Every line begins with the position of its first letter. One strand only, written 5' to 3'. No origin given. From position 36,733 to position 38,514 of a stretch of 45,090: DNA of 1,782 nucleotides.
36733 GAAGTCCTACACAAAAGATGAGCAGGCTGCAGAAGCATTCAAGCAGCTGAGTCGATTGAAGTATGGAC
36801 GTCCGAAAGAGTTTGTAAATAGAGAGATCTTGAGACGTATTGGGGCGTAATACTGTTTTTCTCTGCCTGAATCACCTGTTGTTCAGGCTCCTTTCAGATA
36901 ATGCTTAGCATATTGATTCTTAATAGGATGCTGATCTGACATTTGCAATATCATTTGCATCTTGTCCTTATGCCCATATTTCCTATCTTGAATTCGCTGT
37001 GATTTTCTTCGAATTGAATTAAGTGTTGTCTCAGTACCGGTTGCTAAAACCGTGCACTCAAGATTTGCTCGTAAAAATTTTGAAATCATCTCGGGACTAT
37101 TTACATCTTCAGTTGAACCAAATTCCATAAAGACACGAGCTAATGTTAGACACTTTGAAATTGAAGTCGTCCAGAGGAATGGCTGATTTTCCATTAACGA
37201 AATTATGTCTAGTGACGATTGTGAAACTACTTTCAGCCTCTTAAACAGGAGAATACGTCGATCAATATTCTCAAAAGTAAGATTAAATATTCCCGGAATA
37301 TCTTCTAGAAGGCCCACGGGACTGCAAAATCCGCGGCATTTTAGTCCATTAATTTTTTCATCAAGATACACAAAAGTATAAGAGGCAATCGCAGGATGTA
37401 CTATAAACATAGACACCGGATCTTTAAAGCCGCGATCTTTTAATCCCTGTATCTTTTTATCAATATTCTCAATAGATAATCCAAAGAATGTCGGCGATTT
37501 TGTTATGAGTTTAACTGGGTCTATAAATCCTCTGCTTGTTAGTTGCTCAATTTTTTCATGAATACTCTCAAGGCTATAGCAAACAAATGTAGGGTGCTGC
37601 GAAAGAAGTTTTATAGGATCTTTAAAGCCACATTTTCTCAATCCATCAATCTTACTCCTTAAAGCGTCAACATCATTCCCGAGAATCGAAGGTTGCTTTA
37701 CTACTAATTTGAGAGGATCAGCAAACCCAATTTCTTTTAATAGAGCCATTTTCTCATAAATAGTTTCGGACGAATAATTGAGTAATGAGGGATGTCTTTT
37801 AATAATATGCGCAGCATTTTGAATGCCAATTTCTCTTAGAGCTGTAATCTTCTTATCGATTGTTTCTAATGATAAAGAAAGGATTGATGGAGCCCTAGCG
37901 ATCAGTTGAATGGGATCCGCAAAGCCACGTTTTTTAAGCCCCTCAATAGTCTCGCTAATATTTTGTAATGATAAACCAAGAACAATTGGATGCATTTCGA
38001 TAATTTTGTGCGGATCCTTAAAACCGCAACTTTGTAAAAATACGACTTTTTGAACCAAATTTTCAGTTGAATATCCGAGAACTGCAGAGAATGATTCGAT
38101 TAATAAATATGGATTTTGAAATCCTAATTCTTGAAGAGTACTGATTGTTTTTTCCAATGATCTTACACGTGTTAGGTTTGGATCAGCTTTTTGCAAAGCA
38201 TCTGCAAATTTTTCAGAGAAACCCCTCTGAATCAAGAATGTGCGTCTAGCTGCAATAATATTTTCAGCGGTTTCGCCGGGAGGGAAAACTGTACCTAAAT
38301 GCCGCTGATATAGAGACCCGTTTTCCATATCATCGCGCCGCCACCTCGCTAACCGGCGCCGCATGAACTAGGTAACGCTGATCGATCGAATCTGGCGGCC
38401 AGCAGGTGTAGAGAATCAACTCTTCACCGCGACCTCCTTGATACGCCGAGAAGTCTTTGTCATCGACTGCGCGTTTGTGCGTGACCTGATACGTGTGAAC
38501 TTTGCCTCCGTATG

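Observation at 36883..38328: AT-rich island encoding ten exact 33-aa mTERF-like repeats, abutting the sortase stop codon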

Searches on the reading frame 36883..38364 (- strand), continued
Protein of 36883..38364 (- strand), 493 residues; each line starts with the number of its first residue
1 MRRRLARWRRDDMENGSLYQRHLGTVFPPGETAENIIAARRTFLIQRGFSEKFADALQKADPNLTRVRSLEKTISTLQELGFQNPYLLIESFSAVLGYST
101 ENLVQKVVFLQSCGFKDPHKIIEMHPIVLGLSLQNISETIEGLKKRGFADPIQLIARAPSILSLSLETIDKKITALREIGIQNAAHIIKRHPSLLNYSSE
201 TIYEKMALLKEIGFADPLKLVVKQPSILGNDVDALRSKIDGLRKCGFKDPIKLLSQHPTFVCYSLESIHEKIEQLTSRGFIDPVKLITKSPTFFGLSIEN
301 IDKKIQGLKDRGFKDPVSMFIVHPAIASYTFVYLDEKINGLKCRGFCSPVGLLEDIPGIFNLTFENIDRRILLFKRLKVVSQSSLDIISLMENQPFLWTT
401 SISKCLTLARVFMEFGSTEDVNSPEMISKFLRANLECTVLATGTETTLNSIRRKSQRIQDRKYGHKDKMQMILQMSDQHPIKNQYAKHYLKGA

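Call 71: find_encoding_contigs(protein=P0036, flank=8000, max_places=3)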
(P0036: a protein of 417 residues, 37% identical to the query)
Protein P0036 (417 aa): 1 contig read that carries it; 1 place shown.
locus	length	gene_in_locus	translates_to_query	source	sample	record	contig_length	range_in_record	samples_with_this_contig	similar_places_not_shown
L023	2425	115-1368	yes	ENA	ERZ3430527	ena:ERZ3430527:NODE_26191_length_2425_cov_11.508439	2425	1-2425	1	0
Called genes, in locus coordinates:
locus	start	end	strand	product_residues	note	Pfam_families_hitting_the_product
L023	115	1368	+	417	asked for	PF02536:mTERF, PF13224:DUF4032 (faint), PF07499:RuvA_C (faint), PF08279:HTH_11 (faint), PF25608:NAL1_N (faint), PF02536:mTERF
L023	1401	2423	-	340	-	?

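Call 72: find_encoding_contigs(protein=P0113, flank=8000, max_places=3)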
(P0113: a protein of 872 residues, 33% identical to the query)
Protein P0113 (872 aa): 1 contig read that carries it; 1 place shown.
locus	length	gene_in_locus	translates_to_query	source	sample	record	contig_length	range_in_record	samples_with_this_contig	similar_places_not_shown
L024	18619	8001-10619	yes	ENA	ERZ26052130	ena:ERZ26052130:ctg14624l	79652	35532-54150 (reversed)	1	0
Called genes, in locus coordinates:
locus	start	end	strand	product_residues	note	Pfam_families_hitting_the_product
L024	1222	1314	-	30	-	-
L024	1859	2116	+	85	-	-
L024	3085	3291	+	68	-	-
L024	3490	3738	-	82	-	-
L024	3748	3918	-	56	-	-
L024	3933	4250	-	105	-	-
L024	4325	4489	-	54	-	-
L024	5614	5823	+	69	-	-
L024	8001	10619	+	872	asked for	PF23494:bPH_10 (faint), PF13331:DUF4093 (faint), PF02536:mTERF, PF07681:DoxX (faint), PF22789:DUF4026_C (faint), PF28167:StbA-like (faint), PF02536:mTERF, PF02536:mTERF, +4 more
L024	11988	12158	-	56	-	-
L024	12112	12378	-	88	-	-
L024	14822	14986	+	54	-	-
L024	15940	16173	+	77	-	-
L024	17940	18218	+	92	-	-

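Call 83: fold_search(model_id=the predicted structure, library=viral)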
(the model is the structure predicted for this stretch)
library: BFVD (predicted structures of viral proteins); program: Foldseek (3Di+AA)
matches with E <= 10: 55; with E <= 0.001: 0
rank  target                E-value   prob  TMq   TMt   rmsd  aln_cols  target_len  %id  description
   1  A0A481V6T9            3.1e-01  0.15  0.14  0.09  29.0       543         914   11  Tape-measure tail protein [Halobacterium phage ChaoS9]
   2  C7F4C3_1              5.9e-01  0.12  0.15  0.10  36.7       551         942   11  (no name in the UniProt tables at hand)
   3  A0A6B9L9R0            7.2e-01  0.06  0.10  0.06  34.1       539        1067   13  Tail tape measure protein [Flavobacterium phage vB_FspS_hattifnatt9-1]
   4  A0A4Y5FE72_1          8.2e-01  0.09  0.13  0.08  40.0       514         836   12  (no name in the UniProt tables at hand)
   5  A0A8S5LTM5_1          1.1e+00  0.04  0.10  0.06  22.3       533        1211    9  Tail tape measure [Siphoviridae sp. ctKm44]
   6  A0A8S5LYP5            1.3e+00  0.05  0.11  0.06  24.1       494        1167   13  Minor tail protein [Siphoviridae sp. ctvGX2]
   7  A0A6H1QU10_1          1.8e+00  0.03  0.08  0.04  48.0       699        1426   11  Viral A-type inclusion protein [Ostreococcus mediterraneus virus 2]
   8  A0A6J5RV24            1.9e+00  0.08  0.17  0.12  38.9       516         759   12  Phage tail tape measure protein [uncultured Caudovirales phage]
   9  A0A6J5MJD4            2.0e+00  0.08  0.15  0.09  26.3       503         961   10  Uncharacterized protein [uncultured Caudovirales phage]
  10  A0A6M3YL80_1          2.1e+00  0.06  0.14  0.07  39.4       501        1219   13  (no name in the UniProt tables at hand)
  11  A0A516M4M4            2.2e+00  0.05  0.11  0.07  42.6       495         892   11  (no name in the UniProt tables at hand)
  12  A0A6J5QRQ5            2.4e+00  0.07  0.15  0.10  36.4       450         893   14  Phage tail tape measure protein [uncultured Caudovirales phage]
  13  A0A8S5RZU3            2.8e+00  0.06  0.15  0.09  28.1       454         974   14  Tail tape measure protein [Myoviridae sp. ctNQV2]
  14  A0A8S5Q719            3.0e+00  0.04  0.12  0.07  34.3       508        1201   12  Uncharacterized protein [Myoviridae sp. ctTRu92]
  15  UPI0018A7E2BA         3.0e+00  0.02  0.08  0.10  38.5       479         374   12  (no name look-up for this kind of identifier)
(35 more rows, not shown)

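Call 89: find_encoding_contigs(protein=P0001, flank=5000, max_places=2)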
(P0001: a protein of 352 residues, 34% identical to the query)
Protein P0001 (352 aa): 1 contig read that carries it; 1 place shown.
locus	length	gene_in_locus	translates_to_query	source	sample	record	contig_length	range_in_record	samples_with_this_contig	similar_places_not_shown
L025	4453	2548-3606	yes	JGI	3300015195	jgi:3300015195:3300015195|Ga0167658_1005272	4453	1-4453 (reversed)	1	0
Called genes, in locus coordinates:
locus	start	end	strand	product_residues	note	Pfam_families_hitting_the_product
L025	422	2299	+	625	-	PF00069:Pkinase, PF07714:PK_Tyr_Ser-Thr, PF03109:ABC1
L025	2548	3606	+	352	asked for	PF02536:mTERF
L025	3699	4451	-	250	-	?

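Call 90: find_encoding_contigs(protein=P0032, flank=8000, max_places=2)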
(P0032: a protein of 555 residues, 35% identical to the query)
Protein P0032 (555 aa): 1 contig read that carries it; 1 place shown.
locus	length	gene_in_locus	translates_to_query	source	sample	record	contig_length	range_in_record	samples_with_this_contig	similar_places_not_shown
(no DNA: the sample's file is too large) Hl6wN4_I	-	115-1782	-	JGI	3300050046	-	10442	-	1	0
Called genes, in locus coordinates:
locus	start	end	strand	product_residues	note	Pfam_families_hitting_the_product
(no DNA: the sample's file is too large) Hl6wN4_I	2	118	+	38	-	?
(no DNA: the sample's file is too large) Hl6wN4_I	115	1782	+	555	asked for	PF02536:mTERF (weak)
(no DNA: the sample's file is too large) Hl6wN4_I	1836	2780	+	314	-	-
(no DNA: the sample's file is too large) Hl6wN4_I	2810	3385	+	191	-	PF00392:GntR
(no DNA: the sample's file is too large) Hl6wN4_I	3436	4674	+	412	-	-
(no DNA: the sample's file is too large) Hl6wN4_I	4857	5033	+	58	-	-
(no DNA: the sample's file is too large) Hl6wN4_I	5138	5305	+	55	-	-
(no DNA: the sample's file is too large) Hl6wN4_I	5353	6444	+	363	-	PF04542:Sigma70_r2 (weak), PF04545:Sigma70_r4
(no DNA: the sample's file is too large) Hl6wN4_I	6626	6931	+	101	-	-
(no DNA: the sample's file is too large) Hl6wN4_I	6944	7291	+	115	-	-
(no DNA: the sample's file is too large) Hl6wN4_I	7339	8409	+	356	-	-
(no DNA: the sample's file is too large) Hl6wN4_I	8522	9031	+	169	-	-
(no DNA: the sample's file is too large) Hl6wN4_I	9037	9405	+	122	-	-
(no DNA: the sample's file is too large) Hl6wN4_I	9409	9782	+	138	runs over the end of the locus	-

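Call 93: search_dna_similar(query=window:36886-38328:-, collection=plasmids, mode=protein, max_evalue=0.001, max_rows=10)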
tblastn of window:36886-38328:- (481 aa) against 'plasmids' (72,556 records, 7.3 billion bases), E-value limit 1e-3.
No match.

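Call 94: search_dna_similar(query=window:36886-38328:-, collection=phages, mode=protein, max_evalue=0.001, max_rows=10)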
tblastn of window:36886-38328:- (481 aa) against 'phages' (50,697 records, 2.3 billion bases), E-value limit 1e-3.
No match.

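Call 101: list_cluster_members(proteins=[P0111, P0122, P0139, P0153, P0163, P0041, P0045, P0037, P0038, P0035])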
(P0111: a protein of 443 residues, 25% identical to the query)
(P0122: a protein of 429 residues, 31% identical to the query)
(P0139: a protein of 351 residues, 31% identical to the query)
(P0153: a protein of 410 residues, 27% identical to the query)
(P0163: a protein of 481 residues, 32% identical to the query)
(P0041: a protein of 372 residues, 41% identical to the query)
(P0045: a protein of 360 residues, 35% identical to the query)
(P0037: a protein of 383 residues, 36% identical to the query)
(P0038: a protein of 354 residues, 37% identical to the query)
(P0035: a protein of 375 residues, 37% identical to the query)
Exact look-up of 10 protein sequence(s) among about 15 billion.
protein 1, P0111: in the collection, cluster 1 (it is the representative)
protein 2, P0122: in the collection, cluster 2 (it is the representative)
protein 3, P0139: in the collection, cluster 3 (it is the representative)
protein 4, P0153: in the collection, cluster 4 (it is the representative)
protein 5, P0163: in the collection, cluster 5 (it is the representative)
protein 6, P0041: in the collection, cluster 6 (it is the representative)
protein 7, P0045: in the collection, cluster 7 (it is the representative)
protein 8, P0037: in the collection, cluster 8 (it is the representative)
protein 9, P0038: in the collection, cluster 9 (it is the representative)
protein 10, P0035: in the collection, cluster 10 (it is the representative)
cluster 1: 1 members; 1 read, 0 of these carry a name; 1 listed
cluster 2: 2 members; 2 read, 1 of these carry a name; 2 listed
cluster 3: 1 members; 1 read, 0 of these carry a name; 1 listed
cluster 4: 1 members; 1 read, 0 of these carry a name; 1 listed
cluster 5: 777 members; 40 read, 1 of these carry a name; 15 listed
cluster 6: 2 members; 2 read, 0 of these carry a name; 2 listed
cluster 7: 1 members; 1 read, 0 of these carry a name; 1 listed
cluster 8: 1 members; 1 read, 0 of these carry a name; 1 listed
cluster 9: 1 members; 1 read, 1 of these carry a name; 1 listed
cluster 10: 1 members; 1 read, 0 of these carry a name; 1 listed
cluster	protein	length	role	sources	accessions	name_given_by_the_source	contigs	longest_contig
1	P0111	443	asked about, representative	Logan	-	-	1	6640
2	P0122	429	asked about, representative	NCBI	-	-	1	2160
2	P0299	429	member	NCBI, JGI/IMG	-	hypothetical protein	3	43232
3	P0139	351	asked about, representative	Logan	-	-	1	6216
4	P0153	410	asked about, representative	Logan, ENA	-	-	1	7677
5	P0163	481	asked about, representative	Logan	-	-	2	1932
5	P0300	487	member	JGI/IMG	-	hypothetical protein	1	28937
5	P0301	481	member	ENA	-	-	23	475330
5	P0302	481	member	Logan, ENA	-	-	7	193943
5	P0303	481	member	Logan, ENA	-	-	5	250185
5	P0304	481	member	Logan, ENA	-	-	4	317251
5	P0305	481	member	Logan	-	-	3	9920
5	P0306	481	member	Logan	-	-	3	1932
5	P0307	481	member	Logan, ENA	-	-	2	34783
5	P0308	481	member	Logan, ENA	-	-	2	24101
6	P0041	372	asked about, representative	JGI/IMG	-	-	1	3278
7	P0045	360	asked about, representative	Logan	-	-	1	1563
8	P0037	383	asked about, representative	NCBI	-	-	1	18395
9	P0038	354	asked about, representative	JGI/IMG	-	hypothetical protein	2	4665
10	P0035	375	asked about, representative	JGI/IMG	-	-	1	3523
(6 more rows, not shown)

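Call 102: find_encoding_contigs(protein=P0301, flank=6000, max_places=2)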
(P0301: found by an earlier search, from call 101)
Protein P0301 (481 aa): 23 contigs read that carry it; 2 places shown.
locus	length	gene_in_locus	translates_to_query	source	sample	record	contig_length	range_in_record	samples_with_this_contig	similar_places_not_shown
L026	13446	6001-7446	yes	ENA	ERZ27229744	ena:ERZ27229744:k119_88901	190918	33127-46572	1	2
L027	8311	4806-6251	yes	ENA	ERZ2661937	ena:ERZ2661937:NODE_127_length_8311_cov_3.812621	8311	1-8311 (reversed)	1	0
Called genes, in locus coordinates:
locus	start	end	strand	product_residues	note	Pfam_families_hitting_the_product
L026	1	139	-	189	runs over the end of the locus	PF13353:Fer4_12, PF04055:Radical_SAM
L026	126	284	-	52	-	PF13597:NRDD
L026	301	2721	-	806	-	PF03477:ATP-cone, PF13597:NRDD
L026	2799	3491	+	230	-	PF04542:Sigma70_r2, PF01381:HTH_3 (faint), PF04545:Sigma70_r4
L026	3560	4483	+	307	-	-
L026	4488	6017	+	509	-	-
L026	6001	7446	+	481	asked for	PF00627:UBA (faint), PF02536:mTERF, PF07499:RuvA_C (faint), PF02536:mTERF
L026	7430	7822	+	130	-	PF02536:mTERF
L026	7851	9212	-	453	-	-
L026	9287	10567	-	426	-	-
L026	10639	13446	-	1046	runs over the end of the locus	PF00133:tRNA-synt_1, PF01921:tRNA-synt_1f (faint), PF09334:tRNA-synt_1g (weak), PF08264:Anticodon_1, PF19302:DUF5915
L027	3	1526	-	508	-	?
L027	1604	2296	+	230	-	PF04542:Sigma70_r2, PF01381:HTH_3 (faint), PF04545:Sigma70_r4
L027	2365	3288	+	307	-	-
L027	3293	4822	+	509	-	-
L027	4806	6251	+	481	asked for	PF00627:UBA (faint), PF02536:mTERF, PF07499:RuvA_C (faint), PF02536:mTERF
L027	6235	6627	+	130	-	PF02536:mTERF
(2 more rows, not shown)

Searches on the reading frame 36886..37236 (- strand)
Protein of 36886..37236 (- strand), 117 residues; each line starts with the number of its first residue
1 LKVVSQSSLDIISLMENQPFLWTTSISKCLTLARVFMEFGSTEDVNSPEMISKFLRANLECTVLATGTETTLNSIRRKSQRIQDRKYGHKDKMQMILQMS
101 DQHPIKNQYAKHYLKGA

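Call 62: search_protein_families(library=padloc, proteins=[window:36886-37236:-], max_evalue=0.1)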
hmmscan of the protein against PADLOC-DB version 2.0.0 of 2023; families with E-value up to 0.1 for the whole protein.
window:36886-37236:- (117 aa): 0 families

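Call 63: search_protein_families(library=ncbifam, proteins=[window:36886-37236:-], max_evalue=0.01)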
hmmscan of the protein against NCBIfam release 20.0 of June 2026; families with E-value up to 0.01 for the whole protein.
window:36886-37236:- (117 aa): 0 families

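Call 77: search_solved_structures(query=A3, max_evalue=10, show_alignments=1)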
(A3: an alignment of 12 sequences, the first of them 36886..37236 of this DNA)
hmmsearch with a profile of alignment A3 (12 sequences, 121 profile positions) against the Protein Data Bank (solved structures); distinct sequences matched with E-value up to 10: 8.
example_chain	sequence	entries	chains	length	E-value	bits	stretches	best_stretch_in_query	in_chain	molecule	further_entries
5n9j_F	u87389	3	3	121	0.11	15.8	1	49-114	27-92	Mediator Complex Subunit 9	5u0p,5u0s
5cws_E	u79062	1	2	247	0.15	15.4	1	26-108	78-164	Nucleoporin NUP57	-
7tbi_O1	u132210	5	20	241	0.16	15.3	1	26-108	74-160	Nup49 | NUP54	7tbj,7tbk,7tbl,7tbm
6rj9_C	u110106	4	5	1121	0.61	13.5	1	12-106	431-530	CRISPR-associated endonuclease Cas9 1 | Streptococcus Thermophilus 1 Cas9 | Cas 9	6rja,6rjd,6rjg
6m0v_A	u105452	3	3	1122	0.61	13.4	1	12-106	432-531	CRISPR-associated endonuclease Cas9 1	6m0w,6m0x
6lk8_S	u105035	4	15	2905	1.4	12.3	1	21-87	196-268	Nup358 complex, clamps | Nup358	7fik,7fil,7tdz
7vop_V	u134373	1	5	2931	1.4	12.3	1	21-87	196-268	Nup358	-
5cwb_A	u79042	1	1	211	6.3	10.2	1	30-87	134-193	Designed helical repeat protein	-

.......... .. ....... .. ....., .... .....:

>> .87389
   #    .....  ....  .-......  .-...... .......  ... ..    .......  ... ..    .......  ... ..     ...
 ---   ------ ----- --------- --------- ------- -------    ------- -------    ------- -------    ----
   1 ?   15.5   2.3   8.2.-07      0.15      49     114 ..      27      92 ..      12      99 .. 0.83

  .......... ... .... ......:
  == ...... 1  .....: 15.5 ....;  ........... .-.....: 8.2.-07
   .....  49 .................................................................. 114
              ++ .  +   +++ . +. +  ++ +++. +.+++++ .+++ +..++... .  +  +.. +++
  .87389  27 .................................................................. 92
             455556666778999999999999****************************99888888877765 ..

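Call 78: search_protein_families(library=pfam, alignment_id=A3, max_evalue=0.1)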
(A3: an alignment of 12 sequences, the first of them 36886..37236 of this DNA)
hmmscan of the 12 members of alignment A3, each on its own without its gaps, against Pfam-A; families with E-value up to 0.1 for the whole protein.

A. member 1, window:36886-37236:- (117 aa): 0 families

B. families by the number of members that match (of 12 scanned): 5 families
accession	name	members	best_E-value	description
PF12137.13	RapA_C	1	0.005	RNA polymerase recycling family C-terminal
PF08783.17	DWNN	1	0.034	DWNN domain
PF02376.21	CUT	1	0.038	CUT domain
PF17944.6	Arg_decarbox_C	1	0.059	Arginine decarboxylase C-terminal helical extension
PF20665.3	Zw10_middle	1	0.075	Centromere/kinetochore protein zw10, middle domain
